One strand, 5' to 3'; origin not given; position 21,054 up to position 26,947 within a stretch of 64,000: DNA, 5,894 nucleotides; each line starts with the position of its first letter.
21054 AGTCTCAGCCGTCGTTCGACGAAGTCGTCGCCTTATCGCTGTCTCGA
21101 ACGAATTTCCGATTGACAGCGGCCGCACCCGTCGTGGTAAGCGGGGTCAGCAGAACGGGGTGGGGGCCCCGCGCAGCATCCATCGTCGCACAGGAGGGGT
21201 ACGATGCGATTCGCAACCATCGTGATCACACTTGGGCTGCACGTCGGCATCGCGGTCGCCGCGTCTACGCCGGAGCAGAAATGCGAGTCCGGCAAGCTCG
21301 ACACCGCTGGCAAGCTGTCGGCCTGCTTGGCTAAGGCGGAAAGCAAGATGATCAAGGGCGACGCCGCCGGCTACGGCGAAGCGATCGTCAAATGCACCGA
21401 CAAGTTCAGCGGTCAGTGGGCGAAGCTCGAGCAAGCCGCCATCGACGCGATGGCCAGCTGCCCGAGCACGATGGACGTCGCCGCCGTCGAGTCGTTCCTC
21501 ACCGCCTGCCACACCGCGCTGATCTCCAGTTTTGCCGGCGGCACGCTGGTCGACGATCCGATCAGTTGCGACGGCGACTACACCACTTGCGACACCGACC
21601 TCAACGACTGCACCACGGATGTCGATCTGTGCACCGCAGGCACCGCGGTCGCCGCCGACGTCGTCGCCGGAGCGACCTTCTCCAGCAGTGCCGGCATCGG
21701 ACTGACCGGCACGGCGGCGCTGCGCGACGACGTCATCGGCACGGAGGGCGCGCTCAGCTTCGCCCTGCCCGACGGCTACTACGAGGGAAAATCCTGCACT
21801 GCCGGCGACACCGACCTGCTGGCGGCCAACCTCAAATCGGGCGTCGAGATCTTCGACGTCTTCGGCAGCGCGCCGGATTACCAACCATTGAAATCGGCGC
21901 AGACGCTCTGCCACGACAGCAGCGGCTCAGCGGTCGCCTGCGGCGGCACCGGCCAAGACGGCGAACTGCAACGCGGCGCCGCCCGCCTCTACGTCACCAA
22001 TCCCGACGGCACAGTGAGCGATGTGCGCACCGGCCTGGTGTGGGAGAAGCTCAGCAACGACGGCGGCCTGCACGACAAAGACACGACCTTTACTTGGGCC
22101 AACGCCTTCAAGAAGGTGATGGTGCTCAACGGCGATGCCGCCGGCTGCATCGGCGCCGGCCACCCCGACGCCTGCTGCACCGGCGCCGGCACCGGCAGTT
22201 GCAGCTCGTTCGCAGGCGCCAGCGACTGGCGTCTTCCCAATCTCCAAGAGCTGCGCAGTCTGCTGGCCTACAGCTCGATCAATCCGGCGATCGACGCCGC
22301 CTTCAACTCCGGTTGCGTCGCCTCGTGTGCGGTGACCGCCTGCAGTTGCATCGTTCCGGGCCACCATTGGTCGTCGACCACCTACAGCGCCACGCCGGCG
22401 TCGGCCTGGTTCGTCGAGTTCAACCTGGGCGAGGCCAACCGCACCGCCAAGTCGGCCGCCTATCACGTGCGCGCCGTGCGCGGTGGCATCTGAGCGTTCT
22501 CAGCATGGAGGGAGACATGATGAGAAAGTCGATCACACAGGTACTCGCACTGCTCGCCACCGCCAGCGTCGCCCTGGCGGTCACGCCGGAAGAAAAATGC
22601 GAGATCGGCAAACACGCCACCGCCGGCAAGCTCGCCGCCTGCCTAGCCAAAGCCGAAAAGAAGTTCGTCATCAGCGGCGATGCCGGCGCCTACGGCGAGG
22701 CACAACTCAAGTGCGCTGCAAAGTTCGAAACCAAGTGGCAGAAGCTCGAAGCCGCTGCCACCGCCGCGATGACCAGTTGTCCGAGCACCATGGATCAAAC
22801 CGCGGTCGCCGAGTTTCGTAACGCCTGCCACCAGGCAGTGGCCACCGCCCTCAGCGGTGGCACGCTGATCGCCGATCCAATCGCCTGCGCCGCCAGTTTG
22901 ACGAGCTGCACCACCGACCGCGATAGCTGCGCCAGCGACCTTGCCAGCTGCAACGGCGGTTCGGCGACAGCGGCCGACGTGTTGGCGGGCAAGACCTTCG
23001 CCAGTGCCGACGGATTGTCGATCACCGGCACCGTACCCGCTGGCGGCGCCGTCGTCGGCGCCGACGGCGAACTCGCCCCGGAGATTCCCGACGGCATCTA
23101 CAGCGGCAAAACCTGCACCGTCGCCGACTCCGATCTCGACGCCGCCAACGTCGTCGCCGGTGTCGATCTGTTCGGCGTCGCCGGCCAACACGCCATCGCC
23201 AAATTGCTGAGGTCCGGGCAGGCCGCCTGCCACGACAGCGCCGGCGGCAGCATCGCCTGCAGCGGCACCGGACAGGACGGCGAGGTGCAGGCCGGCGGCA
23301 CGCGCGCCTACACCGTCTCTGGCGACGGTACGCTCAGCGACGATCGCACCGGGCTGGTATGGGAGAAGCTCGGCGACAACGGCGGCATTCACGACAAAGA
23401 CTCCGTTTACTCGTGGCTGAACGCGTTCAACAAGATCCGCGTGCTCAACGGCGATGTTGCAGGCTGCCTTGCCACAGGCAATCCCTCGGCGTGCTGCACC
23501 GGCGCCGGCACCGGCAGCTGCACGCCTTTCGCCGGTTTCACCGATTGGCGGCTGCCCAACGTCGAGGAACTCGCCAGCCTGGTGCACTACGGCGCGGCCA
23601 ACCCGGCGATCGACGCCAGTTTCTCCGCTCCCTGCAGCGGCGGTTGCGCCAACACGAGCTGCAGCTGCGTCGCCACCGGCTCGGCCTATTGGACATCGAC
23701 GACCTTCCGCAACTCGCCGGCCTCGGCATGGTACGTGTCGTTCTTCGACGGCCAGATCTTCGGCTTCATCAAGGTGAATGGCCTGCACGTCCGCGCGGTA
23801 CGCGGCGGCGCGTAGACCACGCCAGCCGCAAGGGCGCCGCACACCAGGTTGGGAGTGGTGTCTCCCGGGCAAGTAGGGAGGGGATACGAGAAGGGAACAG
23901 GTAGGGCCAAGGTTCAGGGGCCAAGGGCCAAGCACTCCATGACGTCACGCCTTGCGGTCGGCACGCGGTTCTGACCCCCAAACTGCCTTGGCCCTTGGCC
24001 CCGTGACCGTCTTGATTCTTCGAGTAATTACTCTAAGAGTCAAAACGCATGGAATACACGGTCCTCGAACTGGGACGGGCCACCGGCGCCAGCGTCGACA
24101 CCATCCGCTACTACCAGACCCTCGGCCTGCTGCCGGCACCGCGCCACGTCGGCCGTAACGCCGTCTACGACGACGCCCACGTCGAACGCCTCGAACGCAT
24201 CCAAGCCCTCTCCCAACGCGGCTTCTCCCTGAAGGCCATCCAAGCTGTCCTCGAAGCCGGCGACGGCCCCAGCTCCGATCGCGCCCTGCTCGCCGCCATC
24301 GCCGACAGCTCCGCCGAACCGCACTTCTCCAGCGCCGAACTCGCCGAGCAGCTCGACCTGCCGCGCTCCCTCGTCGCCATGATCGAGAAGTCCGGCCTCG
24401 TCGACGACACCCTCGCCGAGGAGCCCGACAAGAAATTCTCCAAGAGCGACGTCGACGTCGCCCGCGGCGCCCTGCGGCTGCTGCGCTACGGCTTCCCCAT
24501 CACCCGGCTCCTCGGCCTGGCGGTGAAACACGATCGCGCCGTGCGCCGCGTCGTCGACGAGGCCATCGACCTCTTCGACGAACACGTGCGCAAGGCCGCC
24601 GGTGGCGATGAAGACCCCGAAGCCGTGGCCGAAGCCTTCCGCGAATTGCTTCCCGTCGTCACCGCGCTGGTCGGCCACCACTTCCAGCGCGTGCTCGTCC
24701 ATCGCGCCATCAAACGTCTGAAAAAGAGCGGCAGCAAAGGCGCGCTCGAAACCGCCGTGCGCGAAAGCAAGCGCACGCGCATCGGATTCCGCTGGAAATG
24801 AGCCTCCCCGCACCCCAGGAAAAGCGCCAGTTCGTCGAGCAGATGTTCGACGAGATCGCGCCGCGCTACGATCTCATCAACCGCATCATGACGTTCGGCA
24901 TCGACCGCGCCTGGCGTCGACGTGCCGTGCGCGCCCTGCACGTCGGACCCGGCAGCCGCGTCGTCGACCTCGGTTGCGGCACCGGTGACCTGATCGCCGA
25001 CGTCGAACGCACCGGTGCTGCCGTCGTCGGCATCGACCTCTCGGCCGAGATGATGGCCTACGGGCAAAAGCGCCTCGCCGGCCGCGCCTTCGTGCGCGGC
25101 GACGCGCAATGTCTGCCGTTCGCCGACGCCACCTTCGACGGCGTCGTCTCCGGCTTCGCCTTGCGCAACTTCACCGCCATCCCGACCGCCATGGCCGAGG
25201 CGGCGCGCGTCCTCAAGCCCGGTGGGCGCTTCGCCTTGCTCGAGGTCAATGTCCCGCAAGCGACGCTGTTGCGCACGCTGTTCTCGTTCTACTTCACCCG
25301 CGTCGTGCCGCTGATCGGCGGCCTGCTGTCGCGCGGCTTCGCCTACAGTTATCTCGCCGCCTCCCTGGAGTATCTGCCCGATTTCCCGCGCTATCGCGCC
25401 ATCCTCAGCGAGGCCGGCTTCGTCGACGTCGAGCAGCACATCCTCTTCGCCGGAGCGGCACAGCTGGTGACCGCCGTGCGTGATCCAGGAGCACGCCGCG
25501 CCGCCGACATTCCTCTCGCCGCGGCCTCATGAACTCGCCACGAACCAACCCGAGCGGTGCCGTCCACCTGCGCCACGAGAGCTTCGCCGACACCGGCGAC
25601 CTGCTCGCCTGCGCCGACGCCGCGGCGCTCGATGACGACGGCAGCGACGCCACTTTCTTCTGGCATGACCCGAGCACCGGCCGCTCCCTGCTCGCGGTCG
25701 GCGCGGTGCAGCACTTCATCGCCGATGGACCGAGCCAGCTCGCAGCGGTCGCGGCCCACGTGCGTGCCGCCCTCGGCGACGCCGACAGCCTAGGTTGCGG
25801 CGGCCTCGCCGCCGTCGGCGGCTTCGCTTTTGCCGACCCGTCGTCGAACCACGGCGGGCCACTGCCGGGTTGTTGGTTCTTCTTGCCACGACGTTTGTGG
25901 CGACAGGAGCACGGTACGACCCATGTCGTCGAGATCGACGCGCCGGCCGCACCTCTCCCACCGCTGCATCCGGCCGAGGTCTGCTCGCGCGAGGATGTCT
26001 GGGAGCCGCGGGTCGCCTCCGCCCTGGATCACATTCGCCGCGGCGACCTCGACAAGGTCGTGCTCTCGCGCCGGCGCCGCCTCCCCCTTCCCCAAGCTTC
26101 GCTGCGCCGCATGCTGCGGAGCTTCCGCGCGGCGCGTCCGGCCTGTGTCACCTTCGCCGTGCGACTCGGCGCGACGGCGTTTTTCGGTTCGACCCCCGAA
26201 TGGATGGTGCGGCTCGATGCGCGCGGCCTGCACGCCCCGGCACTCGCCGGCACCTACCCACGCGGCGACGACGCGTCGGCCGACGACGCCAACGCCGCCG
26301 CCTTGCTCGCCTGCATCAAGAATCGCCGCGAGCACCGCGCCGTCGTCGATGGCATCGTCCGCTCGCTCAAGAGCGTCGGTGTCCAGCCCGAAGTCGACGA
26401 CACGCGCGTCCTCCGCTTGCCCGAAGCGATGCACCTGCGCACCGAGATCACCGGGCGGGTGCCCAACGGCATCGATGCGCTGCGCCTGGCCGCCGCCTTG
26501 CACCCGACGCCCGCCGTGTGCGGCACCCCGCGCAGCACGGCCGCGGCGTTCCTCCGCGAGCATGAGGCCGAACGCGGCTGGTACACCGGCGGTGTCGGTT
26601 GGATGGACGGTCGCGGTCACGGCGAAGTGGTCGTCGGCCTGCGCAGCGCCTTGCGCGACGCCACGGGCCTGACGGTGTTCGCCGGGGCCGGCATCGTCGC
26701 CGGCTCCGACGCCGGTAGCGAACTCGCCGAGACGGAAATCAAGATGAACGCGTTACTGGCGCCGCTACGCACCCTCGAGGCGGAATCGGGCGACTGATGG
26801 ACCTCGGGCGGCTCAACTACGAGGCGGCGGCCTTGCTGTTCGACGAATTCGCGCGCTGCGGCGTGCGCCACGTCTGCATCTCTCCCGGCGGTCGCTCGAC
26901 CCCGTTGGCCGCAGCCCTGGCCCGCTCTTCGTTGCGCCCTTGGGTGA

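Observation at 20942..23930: A 2.9-kb segment holding two tandem DUF1566 paralogues is bracketed by 49-bp direct repeats (45/49 identical).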

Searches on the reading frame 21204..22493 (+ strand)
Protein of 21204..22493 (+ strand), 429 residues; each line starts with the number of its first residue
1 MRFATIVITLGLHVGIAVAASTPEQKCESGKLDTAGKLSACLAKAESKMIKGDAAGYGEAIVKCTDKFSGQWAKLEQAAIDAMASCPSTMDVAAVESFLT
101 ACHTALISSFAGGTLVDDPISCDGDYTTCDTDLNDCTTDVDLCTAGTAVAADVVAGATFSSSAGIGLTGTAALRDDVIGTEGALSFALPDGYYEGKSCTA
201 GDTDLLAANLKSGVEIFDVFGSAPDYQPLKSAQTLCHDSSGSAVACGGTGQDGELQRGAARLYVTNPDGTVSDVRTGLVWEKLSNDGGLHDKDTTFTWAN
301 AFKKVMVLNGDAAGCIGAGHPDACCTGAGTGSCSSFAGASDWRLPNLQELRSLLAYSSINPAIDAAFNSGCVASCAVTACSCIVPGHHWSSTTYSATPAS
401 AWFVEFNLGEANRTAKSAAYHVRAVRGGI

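Call 16: search_protein_families(library=pfam, proteins=[window:21204-22493:+])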
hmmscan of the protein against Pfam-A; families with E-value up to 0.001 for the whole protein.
window:21204-22493:+ (429 aa): 1 family
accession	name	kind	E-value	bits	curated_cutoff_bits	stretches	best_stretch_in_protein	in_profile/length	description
PF07603.17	Lcl_C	-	3.2e-26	92.3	34.9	1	269-426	1-117/117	Lcl C-terminal domain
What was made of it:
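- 21204..22493 (+): DUF1566-1: secreted, Cys-rich, Lcl_C domain at residues 269-426. Pfam (call 16).
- Checked: The cargo is two Lcl_C/DUF1566 genes, 21204-22493 and 22517-23815 (Pfam E = 3e-26 and 1e-24; call 16).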

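Call 44: find_homologous_proteins(query=window:21204-22493:+, max_evalue=1e-10)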
Query window:21204-22493:+ (429 aa): 315 proteins with E <= 1e-10 among 8000 candidates; the best 120 are listed.
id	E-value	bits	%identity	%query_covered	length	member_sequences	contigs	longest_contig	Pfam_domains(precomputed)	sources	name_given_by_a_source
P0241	8.7e-283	956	100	100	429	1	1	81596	PF07603.18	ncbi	-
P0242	4.3e-141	489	55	95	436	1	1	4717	PF07603.18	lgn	-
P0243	5.8e-141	489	54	100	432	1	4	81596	PF07603.18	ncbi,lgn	-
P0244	4.4e-115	403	49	66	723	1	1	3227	PF07603.18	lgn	-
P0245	3.6e-110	387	47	95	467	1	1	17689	PF07603.18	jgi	jgi:hypothetical protein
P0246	5.8e-110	386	44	65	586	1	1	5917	PF07603.18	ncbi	-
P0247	3.0e-108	381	49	47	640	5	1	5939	PF07603.18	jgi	-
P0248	2.7e-103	364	43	100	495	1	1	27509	PF07603.18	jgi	-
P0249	3.5e-100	354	39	99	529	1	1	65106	PF07603.18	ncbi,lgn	-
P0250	7.9e-100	353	49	70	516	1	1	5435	PF07603.18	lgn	-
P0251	1.4e-99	352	43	94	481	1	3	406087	PF07603.18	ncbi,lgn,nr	ncbi:DUF1566 domain-containing protein [bacterium]|nr:DUF1566 domain-containing protein [bacterium]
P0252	9.2e-99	350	41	100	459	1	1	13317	PF07603.18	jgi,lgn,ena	-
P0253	1.4e-96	342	41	66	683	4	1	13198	PF07603.18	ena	-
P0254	2.4e-96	342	48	66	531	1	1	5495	PF07603.18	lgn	-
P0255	7.1e-96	340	48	47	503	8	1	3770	PF00404.25,PF07603.18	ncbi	-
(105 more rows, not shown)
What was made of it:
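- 21204..22493 (+): Best outside homologue is 55% identical (call 44).
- The best outside homologue of DUF1566-1 is 55% identical (call 44).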

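Call 45: find_encoding_contigs(protein=P0242, flank=10000, max_places=3)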
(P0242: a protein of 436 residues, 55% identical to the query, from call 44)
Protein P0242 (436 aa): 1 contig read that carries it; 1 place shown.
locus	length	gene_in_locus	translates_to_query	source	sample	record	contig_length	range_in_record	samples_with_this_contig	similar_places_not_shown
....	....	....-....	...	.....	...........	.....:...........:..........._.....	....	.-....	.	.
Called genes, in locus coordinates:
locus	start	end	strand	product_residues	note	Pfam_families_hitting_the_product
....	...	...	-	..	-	-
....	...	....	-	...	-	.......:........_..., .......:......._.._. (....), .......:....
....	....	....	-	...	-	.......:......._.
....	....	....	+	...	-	-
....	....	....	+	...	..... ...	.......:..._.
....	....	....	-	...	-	?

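Call 46: find_encoding_contigs(protein=P0245, flank=10000, max_places=3)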
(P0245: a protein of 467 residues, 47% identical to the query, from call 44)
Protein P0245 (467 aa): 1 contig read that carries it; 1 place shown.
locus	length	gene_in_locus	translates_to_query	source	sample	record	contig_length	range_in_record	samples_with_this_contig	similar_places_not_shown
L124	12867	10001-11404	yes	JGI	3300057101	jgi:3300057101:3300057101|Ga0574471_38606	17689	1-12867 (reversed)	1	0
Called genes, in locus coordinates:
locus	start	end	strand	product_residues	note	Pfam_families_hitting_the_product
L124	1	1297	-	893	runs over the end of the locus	PF13576:Pentapeptide_3 (faint), PF13599:Pentapeptide_4 (faint), PF00805:Pentapeptide (weak)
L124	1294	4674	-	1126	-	-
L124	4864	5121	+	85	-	-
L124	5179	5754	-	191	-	-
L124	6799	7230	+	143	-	-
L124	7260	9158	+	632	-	-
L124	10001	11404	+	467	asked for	PF07603:Lcl_C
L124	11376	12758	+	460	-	-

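Call 70: find_related_loci(query=window:21204-22493:+, collection=viral_contigs, flank=5000)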
Query window:21204-22493:+ (429 aa) in viral_contigs; peptide patterns used: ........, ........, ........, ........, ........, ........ (x = any residue, [..] = any of these).
11 stretches matched a pattern, but none encodes a relative of the query by tblastn (E <= 1e-3).

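Call 71: search_dna_similar(query=window:21204-22493:+, collection=plasmids, mode=protein, max_rows=8)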
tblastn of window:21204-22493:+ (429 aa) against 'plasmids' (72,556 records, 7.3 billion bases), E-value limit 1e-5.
Records with a match: 1; places in all: 1; records where one place covers at least 80% of the query: 0.
Best place of each record, by identity: <60% 1.
By first word of the organism name: Hydrocarboniclastica 1.
By predicted mobility (MOB-suite, as given by PLSDB): mobilizable 1.
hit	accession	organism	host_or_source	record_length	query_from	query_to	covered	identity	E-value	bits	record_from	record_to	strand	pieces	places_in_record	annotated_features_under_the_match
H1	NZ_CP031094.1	Hydrocarboniclastica marina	-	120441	229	367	32%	33.1%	3e-7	61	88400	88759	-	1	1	none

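Call 72: search_dna_similar(query=window:21204-22493:+, collection=phages, mode=protein, max_rows=8)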
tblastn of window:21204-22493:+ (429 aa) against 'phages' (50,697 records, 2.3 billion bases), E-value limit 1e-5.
No match.
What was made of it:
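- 20992..23876 (+): Inserted segment of about 2.9 kb: 212-nt leader, two DUF1566 genes, 61-nt tail. Composition is host-like (GC 0.666; GC3 0.83-0.86). No phage, plasmid or viral relatives (calls 70-72).
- The cargo has no phage, plasmid or viral relatives (calls 70-72).
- Tried and rejected: Phage, plasmid or viral origin of the cargo: no relatives apart from one weak plasmid hit (33% identity over 32% of the protein) (calls 70-72).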

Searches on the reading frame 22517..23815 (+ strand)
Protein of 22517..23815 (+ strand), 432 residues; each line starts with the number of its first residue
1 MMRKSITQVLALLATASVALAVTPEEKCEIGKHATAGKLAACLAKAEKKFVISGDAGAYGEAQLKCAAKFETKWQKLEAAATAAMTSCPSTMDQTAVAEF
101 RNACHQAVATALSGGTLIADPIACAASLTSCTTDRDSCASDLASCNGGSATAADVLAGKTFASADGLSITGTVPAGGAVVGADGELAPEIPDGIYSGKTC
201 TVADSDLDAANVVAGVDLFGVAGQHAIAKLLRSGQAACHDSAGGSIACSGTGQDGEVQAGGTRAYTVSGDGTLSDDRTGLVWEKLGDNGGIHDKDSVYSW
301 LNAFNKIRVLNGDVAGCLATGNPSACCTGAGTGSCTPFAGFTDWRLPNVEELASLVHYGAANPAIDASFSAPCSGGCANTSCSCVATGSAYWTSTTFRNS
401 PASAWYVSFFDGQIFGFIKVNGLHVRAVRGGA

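Call 16: search_protein_families(library=pfam, proteins=[window:22517-23815:+])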
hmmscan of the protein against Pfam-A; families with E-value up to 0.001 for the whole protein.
window:22517-23815:+ (432 aa): 1 family
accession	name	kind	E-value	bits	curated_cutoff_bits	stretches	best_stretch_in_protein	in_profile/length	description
PF07603.17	Lcl_C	-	1.2e-24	87.3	34.9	1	271-429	1-117/117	Lcl C-terminal domain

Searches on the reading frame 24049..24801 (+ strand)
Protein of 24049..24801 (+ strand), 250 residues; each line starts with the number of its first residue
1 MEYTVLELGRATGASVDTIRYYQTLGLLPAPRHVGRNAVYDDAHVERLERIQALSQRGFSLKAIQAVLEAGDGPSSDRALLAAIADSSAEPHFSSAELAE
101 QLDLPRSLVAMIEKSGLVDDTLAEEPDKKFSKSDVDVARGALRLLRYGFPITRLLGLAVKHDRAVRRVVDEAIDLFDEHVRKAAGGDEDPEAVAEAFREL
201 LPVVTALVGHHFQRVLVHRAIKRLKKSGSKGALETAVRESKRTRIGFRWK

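Call 16: search_protein_families(library=pfam, proteins=[window:24049-24801:+])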
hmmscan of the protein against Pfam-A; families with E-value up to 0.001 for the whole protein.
window:24049-24801:+ (250 aa): 2 families
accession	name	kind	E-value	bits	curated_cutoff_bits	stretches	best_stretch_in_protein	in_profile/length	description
PF13411.12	MerR_1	-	3.6e-23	81.9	21.6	1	3-70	1-68/69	MerR HTH family regulatory protein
PF00376.29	MerR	-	7.5e-07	29.3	28.2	1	6-32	3-29/38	MerR family regulatory protein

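Call 19: find_encoding_contigs(protein=window:24049-24801:+, flank=10000, max_places=10)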
Protein window:24049-24801:+ (250 aa): 1 contig read that carries it; 1 place shown.
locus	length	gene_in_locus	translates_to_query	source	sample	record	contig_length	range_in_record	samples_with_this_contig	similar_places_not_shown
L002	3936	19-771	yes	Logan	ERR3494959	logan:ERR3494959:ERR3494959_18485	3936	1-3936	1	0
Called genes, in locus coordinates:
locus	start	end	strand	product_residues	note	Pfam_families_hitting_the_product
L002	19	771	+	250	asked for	PF00376:MerR (weak), PF13411:MerR_1, PF28507:Rv1828_C (faint)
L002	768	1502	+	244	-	PF01209:Ubie_methyltran, PF02353:CMAS, PF13489:Methyltransf_23, PF07021:MetW (weak), PF13847:Methyltransf_31, PF08241:Methyltransf_11, PF08242:Methyltransf_12, PF13649:Methyltransf_25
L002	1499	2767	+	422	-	PF00425:Chorismate_bind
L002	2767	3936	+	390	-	?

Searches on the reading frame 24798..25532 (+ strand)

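Call 16: search_protein_families(library=pfam, proteins=[window:24798-25532:+])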
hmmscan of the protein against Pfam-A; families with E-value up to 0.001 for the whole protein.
window:24798-25532:+ (244 aa): 10 families
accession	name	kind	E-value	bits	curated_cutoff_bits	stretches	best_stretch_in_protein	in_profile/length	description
PF01209.24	Ubie_methyltran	-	1.9e-48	165.3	20.1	1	9-225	5-230/233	ubiE/COQ5 methyltransferase family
PF08241.18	Methyltransf_11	-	3e-24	85.9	21.2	1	56-146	1-94/95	Methyltransferase domain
PF13649.12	Methyltransf_25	-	8.3e-22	78.1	27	1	55-143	1-97/97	Methyltransferase domain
PF13847.12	Methyltransf_31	-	4.2e-16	59.4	27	1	52-151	4-113/145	Methyltransferase domain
PF08242.18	Methyltransf_12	-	1.5e-13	51.7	30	1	56-145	1-98/98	Methyltransferase domain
PF13489.12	Methyltransf_23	-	4.6e-11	43.2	27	1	38-154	8-123/164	Methyltransferase domain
PF02353.26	CMAS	-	9e-09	35.5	27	1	40-153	51-170/273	Mycolic acid cyclopropane synthetase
PF07021.18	MetW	-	1.5e-06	28.4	21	1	49-127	11-90/193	Methionine biosynthesis protein MetW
PF05148.21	Methyltransf_8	-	4.1e-05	24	27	1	47-151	67-160/219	Hypothetical methyltransferase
PF20922.3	Anamorsin_N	-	0.00029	21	27.1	1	108-153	47-93/163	Anamorsin, N-terminal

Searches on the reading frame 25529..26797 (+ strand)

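Call 16: search_protein_families(library=pfam, proteins=[window:25529-26797:+])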
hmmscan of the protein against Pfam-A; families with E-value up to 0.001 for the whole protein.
window:25529-26797:+ (422 aa): 1 family
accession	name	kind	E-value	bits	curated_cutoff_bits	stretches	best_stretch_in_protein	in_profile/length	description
PF00425.24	Chorismate_bind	-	6.8e-67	226.1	27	1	156-405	3-257/257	chorismate binding enzyme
